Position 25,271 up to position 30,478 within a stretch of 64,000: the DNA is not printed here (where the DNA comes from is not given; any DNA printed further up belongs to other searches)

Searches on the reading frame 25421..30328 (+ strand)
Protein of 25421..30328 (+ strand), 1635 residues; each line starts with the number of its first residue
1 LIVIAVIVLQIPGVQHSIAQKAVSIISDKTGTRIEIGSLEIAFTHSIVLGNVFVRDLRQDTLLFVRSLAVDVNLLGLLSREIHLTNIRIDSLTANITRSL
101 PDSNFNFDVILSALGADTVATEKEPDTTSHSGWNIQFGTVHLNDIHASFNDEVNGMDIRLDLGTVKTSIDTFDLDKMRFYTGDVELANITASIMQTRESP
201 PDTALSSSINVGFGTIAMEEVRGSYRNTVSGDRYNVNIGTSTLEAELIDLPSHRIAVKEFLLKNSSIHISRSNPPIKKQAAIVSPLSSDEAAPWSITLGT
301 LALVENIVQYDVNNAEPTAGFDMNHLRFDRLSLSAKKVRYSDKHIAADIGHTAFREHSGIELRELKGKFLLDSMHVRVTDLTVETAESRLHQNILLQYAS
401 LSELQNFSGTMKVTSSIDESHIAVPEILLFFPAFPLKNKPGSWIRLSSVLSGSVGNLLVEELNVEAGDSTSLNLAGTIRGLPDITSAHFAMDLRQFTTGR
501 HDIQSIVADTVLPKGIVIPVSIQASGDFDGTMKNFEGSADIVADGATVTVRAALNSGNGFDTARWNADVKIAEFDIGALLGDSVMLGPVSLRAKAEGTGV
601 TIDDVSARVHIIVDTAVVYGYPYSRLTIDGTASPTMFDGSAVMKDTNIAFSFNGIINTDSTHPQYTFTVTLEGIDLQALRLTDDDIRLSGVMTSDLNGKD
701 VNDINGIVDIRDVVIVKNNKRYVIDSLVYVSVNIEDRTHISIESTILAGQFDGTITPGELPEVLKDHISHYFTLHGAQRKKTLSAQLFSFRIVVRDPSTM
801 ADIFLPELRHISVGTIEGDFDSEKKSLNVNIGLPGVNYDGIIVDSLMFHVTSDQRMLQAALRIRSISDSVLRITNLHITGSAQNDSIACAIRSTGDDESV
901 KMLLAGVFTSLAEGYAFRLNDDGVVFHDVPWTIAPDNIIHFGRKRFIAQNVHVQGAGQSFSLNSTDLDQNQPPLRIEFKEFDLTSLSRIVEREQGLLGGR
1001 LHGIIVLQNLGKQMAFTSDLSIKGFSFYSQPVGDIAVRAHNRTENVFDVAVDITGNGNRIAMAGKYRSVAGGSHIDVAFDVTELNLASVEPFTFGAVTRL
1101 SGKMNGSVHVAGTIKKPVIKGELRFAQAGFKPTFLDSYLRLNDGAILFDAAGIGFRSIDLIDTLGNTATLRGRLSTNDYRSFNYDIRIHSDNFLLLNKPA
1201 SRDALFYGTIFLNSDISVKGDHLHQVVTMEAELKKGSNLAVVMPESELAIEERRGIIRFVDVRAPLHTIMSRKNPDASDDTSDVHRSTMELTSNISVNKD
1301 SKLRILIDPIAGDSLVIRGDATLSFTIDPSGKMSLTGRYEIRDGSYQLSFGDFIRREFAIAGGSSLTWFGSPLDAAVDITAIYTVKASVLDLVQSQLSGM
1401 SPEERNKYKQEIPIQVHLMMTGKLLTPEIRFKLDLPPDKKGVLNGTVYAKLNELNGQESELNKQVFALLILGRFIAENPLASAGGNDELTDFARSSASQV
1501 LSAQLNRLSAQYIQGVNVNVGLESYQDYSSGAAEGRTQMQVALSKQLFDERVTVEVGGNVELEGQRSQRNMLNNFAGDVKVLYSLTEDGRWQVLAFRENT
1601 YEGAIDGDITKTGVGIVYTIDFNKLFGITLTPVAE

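Call 57: search_protein_families(library=pfam, proteins=[window:25421-30328:+], max_evalue=0.001)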
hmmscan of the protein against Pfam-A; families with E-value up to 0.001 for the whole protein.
window:25421-30328:+ (1635 aa): 4 families
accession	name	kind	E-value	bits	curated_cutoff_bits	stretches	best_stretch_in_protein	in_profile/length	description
PF04357.19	TamB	-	4.5e-65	220.8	22.4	1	1163-1622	8-381/381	TamB, inner membrane protein subunit of TAM complex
PF05359.17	DUF748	-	6.2e-14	51.5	50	2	3-160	28-184/1037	Domain of Unknown Function (DUF748)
PF13116.12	YhdP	-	5.9e-07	28.2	46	1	20-154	41-159/1224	YhdP protein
PF05170.20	AsmA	-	0.00019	20.8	29.8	1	62-163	83-188/607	AsmA family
